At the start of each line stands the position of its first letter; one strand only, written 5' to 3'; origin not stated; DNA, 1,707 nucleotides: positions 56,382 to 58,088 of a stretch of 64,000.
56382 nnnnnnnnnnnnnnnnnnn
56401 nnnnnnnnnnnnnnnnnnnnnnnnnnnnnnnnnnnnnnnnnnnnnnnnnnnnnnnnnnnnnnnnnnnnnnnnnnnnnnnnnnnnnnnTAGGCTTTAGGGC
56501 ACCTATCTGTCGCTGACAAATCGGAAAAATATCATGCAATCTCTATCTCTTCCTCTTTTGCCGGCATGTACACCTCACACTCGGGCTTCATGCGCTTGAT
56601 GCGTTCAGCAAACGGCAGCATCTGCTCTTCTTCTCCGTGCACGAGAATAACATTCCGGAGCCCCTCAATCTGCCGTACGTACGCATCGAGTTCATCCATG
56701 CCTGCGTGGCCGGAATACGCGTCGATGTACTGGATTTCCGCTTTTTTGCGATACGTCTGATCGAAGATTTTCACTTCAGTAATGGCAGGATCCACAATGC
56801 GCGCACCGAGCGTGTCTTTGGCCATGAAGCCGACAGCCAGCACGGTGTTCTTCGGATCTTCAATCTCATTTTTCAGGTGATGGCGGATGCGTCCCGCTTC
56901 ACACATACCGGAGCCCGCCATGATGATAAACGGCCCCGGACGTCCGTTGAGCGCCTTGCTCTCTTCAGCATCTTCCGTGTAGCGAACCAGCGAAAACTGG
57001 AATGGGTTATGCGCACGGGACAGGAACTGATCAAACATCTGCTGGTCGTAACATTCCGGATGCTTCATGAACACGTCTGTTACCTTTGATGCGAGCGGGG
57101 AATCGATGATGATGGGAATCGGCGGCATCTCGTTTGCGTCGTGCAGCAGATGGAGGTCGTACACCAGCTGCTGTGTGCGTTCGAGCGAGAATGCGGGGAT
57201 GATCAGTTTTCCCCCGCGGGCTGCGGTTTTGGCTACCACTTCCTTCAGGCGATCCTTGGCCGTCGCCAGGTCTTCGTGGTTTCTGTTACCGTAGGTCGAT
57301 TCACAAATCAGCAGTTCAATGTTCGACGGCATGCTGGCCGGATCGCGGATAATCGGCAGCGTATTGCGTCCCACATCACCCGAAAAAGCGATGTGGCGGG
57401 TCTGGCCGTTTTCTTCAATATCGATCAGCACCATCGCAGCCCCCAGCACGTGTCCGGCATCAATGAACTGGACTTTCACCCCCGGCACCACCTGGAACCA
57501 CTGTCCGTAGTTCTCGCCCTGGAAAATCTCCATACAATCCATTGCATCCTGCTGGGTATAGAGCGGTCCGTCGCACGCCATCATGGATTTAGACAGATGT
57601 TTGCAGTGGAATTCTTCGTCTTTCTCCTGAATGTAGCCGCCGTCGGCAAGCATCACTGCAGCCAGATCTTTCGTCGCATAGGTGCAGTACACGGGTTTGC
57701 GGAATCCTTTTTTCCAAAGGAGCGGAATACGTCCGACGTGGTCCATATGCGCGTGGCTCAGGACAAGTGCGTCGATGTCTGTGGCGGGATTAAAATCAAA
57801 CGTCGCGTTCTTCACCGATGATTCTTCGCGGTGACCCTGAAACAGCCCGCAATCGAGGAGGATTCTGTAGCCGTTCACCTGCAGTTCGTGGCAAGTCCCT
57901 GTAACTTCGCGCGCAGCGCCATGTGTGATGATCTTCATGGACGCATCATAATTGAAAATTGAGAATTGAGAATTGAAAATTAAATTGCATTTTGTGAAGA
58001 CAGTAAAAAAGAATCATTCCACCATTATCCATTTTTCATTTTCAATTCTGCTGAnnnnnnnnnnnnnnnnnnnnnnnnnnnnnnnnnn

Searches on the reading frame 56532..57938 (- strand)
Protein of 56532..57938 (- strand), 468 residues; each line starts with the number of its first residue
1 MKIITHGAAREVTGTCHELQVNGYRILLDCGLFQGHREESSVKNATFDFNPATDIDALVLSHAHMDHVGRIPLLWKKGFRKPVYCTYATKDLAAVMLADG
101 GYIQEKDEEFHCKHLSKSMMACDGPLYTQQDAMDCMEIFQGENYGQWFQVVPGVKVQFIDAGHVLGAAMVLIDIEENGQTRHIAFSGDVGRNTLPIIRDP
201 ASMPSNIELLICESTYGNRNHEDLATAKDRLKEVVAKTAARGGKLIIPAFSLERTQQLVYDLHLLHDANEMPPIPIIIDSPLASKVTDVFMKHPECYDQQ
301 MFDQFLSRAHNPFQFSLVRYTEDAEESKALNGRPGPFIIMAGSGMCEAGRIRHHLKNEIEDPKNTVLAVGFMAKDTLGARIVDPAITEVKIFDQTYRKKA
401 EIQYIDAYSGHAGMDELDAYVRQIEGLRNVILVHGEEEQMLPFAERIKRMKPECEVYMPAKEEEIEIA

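Call 42: search_protein_families(library=pfam, proteins=[window:56532-57938:-], max_evalue=0.001)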
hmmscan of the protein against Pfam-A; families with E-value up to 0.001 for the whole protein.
window:56532-57938:- (468 aa): 5 families
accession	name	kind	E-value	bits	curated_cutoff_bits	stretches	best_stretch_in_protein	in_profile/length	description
PF10996.14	Beta-Casp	-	7.4e-36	123.7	27.7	1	255-381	1-120/120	Beta-Casp domain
PF07521.17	RMMBL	-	3.5e-14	53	21.6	1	396-459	2-63/63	Zn-dependent metallo-hydrolase RNA specificity domain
PF16661.11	Lactamase_B_6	-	4.6e-09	36.3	27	1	19-173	2-150/193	Metallo-beta-lactamase superfamily domain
PF12706.13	Lactamase_B_2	-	9e-08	32.4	27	1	25-91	2-68/200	Beta-lactamase superfamily domain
PF00753.33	Lactamase_B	-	1.9e-07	31.6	22.7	1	15-82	7-71/196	Metallo-beta-lactamase superfamily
